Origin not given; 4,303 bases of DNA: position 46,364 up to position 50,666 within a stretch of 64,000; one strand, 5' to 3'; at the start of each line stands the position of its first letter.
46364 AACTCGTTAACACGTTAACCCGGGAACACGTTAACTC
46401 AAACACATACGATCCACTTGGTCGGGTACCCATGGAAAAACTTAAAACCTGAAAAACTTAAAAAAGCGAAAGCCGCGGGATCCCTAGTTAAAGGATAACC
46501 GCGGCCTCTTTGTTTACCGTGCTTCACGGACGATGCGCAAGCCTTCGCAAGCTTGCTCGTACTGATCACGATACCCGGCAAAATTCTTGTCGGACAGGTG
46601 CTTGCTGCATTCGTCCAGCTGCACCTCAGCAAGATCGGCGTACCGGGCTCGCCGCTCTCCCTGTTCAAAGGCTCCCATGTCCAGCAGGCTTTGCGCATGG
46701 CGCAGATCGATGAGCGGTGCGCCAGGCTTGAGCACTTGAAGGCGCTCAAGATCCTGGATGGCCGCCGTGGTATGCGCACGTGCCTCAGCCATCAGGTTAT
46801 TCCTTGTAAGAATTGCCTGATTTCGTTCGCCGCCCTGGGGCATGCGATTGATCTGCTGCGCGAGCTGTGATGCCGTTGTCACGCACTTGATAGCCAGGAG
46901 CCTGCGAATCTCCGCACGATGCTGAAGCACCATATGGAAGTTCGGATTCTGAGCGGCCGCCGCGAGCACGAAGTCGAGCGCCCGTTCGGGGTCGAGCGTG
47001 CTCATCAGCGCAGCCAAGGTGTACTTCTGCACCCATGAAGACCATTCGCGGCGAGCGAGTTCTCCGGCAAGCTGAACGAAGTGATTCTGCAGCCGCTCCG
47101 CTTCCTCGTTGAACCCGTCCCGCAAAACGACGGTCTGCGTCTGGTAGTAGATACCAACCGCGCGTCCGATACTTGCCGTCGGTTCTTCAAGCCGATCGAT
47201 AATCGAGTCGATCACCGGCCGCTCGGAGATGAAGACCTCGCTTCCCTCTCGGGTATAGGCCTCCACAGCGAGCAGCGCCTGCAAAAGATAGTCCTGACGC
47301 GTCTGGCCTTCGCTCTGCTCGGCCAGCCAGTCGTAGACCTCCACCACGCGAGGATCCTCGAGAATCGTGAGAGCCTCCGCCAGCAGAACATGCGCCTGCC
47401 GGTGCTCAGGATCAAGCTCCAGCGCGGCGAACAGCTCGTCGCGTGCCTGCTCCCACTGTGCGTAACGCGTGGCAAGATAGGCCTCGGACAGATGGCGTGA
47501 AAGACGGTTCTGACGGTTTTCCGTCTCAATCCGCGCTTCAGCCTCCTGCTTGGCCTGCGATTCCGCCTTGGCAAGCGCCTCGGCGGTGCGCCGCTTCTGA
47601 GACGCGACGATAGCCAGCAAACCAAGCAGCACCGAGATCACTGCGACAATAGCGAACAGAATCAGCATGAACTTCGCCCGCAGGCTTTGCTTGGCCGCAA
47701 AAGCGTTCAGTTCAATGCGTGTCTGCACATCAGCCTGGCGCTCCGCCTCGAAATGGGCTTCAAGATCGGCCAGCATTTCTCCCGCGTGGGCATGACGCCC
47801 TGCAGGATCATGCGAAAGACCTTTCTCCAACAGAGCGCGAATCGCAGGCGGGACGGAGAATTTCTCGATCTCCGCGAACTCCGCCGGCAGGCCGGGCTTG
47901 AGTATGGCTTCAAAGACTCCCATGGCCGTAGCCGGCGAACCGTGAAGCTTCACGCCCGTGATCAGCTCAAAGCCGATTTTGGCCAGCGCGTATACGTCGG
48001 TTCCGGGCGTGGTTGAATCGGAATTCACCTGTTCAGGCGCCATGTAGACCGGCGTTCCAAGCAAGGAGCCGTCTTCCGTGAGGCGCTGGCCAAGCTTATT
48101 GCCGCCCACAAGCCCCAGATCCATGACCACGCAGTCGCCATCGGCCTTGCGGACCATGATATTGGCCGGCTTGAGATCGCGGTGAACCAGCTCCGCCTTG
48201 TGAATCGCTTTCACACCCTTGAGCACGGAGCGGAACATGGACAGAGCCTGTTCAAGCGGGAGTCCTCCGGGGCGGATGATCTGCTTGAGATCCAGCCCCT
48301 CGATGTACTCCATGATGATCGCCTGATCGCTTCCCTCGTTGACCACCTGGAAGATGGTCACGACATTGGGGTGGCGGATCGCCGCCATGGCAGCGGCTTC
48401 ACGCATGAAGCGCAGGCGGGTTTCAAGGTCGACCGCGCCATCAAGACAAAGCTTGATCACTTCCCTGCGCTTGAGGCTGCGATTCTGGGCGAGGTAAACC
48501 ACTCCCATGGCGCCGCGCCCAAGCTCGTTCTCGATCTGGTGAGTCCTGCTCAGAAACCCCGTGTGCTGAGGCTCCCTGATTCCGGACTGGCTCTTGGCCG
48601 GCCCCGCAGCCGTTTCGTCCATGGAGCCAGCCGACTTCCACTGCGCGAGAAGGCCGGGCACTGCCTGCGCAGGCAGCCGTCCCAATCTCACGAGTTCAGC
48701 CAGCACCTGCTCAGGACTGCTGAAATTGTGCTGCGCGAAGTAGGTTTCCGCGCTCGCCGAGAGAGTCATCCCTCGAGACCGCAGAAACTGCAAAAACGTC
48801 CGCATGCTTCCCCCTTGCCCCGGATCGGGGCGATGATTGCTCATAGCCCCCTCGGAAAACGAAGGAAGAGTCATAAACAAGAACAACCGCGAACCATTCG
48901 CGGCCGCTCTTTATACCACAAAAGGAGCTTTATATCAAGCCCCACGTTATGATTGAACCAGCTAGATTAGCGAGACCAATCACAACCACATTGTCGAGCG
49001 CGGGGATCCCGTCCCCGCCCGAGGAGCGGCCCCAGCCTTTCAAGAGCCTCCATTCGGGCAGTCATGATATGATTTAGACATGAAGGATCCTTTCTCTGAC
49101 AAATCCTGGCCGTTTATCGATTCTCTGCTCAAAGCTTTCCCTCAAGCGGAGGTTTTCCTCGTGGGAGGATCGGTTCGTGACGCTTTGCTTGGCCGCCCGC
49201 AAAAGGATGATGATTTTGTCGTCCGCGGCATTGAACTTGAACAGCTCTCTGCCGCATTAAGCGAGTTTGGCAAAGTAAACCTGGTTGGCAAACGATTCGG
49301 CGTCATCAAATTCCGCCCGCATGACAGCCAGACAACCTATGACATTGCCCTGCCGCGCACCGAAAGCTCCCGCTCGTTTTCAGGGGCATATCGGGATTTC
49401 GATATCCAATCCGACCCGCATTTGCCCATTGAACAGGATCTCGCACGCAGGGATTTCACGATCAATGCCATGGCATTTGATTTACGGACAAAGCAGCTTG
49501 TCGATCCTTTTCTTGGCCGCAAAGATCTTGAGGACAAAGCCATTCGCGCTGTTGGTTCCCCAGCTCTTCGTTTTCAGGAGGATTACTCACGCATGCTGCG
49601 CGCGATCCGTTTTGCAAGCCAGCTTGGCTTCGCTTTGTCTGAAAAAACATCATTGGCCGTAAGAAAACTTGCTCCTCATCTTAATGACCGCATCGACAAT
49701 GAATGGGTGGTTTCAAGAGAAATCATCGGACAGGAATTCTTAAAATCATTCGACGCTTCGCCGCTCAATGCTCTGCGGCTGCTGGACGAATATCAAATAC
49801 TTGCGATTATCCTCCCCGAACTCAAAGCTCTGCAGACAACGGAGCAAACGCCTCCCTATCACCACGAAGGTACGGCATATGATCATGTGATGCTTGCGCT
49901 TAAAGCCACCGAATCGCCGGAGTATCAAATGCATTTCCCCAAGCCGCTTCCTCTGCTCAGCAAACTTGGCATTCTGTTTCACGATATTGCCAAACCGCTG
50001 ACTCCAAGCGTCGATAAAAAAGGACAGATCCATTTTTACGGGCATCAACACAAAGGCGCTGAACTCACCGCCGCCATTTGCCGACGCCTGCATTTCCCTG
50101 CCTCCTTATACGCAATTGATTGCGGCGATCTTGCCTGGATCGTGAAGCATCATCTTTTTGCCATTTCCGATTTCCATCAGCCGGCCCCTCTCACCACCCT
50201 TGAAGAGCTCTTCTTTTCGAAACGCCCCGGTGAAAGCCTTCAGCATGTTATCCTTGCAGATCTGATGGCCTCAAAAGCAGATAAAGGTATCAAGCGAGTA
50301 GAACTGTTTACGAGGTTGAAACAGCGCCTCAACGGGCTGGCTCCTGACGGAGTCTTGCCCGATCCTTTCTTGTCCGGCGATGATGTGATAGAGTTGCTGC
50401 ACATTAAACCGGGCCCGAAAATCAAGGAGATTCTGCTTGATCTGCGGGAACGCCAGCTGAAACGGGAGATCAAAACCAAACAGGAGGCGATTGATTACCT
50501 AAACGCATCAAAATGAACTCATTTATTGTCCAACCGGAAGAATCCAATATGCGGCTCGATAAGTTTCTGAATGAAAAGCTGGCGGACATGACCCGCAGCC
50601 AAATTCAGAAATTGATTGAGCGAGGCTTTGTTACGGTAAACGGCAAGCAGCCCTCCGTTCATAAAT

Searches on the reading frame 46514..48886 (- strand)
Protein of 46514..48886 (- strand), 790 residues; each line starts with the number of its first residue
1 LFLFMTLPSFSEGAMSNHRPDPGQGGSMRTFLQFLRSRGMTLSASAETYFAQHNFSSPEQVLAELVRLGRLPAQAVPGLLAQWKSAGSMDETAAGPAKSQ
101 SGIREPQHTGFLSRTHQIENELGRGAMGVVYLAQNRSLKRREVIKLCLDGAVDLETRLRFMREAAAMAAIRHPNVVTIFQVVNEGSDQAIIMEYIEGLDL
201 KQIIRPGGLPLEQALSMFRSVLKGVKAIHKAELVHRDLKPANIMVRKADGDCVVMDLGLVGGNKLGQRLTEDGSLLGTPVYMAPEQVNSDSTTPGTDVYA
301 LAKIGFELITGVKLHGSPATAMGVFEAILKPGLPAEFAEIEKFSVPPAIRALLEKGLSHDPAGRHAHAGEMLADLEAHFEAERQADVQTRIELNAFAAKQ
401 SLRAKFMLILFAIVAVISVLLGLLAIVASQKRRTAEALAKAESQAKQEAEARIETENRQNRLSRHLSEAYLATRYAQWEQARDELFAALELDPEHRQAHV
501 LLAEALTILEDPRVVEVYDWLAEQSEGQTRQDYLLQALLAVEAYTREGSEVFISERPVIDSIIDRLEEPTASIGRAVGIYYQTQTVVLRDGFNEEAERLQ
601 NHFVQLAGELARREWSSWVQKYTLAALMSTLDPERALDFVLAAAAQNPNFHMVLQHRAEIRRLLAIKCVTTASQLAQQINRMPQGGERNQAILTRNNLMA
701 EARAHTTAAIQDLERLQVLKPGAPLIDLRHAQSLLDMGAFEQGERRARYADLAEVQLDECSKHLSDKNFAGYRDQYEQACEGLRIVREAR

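Call 59: search_protein_families(library=pfam, proteins=[window:46514-48886:-], max_evalue=0.00001)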
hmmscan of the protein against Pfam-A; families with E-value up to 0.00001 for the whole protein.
window:46514-48886:- (790 aa): 2 families
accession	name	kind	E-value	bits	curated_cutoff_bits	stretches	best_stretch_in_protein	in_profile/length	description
PF00069.31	Pkinase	-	4.3e-39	134.9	31.7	1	118-365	3-252/263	Protein kinase domain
PF07714.23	PK_Tyr_Ser-Thr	-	1.1e-27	97.4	23.1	1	118-315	3-204/258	Protein tyrosine and serine/threonine kinase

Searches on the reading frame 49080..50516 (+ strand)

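Call 59: search_protein_families(library=pfam, proteins=[window:49080-50516:+], max_evalue=0.00001)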
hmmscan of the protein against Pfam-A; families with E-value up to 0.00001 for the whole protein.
window:49080-50516:+ (478 aa): 2 families
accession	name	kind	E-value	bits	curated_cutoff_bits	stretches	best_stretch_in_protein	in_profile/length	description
PF01743.26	PolyA_pol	-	1.1e-23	84.4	23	1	25-156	1-126/126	Poly A polymerase head domain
PF01966.28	HD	-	4.9e-06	27.2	22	0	291-363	24-90/116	HD domain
